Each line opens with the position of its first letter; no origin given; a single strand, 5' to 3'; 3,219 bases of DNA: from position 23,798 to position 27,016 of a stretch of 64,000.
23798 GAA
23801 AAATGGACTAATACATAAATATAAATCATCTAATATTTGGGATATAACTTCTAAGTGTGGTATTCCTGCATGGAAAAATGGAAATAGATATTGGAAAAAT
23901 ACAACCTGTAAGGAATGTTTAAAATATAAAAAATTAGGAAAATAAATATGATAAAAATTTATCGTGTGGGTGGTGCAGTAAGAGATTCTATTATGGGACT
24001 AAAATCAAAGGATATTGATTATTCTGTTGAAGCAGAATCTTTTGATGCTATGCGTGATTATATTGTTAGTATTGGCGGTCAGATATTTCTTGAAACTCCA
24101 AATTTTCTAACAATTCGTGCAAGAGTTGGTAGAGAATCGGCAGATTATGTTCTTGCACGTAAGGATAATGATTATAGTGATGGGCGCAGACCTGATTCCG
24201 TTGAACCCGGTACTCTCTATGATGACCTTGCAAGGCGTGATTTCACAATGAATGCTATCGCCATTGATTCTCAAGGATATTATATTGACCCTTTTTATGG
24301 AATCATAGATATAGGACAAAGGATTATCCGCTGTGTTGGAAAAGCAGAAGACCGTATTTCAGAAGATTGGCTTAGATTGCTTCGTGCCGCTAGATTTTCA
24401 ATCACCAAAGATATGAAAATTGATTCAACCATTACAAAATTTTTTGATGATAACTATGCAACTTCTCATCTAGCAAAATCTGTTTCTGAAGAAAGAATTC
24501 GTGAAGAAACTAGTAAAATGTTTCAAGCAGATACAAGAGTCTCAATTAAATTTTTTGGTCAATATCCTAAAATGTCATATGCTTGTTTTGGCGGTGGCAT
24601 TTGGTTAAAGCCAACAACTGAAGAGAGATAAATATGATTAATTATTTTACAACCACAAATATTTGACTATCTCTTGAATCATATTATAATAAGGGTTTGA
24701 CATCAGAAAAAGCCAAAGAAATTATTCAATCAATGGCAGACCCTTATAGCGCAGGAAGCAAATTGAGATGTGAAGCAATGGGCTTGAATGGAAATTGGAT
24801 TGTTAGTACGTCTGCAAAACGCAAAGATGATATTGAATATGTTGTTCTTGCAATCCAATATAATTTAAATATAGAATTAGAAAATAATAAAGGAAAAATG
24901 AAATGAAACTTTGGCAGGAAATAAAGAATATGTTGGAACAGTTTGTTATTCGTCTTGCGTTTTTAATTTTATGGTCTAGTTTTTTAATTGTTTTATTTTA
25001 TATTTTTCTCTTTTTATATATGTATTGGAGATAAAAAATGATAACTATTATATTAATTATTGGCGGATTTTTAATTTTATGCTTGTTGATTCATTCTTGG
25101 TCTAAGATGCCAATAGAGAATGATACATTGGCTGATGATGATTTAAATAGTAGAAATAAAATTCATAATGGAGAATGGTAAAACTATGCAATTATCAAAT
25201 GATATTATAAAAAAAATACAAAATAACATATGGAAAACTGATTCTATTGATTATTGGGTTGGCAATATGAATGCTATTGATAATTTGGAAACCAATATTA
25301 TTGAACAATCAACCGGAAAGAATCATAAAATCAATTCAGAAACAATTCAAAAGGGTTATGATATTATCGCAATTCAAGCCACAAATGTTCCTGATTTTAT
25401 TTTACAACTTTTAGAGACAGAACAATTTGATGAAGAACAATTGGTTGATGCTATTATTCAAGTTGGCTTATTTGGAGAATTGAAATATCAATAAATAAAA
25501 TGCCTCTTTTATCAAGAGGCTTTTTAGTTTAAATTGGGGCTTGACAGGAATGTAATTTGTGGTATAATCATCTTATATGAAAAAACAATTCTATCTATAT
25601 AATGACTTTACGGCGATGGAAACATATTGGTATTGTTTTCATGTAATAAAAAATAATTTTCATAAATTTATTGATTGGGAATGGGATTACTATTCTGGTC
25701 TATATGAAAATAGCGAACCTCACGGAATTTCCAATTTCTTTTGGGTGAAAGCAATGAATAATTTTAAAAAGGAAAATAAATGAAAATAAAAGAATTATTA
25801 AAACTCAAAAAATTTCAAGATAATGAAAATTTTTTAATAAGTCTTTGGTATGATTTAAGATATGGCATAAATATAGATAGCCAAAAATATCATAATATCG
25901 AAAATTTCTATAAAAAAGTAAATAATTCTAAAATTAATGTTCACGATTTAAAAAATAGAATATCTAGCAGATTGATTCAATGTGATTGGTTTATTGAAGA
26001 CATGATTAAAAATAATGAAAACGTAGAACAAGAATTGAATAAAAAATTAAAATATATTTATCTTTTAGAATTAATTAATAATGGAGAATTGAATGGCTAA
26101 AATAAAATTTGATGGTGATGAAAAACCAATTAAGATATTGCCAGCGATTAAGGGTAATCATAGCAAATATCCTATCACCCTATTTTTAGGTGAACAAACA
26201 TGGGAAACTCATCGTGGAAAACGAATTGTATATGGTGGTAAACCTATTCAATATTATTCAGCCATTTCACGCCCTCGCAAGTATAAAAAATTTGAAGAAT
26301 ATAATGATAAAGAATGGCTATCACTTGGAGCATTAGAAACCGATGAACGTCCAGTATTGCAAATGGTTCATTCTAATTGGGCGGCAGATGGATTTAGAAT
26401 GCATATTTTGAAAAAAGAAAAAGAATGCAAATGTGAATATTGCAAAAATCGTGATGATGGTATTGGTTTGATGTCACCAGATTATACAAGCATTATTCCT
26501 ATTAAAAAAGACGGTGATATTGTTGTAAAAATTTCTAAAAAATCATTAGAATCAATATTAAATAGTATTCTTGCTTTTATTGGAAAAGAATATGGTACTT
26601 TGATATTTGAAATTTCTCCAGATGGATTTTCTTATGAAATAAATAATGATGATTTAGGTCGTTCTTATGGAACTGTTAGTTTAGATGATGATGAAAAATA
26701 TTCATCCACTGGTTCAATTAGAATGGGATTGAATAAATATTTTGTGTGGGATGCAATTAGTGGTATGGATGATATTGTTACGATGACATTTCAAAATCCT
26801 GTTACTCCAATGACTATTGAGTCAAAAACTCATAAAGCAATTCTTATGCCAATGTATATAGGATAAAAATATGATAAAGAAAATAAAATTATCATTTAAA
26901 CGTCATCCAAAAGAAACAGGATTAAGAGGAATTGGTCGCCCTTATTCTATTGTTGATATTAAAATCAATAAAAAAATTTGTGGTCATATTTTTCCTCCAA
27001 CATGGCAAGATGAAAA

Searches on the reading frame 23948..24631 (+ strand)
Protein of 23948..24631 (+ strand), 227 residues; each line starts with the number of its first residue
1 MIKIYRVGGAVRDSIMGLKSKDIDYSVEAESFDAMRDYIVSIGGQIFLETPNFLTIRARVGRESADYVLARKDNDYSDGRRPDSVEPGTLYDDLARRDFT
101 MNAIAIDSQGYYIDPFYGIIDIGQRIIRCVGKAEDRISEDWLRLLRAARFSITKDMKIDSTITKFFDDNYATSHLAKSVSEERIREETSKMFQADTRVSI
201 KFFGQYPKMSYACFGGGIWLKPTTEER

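Call 11: search_protein_families(library=phrogs, proteins=[window:23948-24631:+], max_evalue=0.001)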
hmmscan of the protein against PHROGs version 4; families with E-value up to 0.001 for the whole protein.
window:23948-24631:+ (227 aa): 3 families
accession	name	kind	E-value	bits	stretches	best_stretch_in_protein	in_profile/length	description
phrog_2244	-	DNA, RNA and nucleotide metabolism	5.2e-47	162.2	1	2-196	3-188/392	tRNA nucleotidyltransferase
phrog_24229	-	DNA, RNA and nucleotide metabolism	3.8e-46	158.5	1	3-224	5-243/245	tRNA nucleotidyltransferase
phrog_1614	-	DNA, RNA and nucleotide metabolism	0.00018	22.2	0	7-31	40-64/268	nucleotidyltransferase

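Call 12: search_protein_families(library=pfam, proteins=[window:23948-24631:+], max_evalue=0.001)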
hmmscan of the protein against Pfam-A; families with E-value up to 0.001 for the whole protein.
window:23948-24631:+ (227 aa): 1 family
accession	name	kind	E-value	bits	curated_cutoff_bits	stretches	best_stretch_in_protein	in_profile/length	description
PF01743.26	PolyA_pol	-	1e-21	78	23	1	5-128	2-126/126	Poly A polymerase head domain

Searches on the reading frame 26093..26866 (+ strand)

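Call 11: search_protein_families(library=phrogs, proteins=[window:26093-26866:+], max_evalue=0.001)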
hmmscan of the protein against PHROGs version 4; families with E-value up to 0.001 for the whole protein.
window:26093-26866:+ (257 aa): 2 families
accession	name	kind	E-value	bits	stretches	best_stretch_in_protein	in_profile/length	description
phrog_947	-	DNA, RNA and nucleotide metabolism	3.7e-06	27.1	1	129-255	240-364/368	DNA polymerase processivity factor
phrog_6615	-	DNA, RNA and nucleotide metabolism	0.00074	20.2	0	83-244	20-199/214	DNA polymerase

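Call 12: search_protein_families(library=pfam, proteins=[window:26093-26866:+], max_evalue=0.001)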
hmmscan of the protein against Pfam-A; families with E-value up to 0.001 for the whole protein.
window:26093-26866:+ (257 aa): 0 families
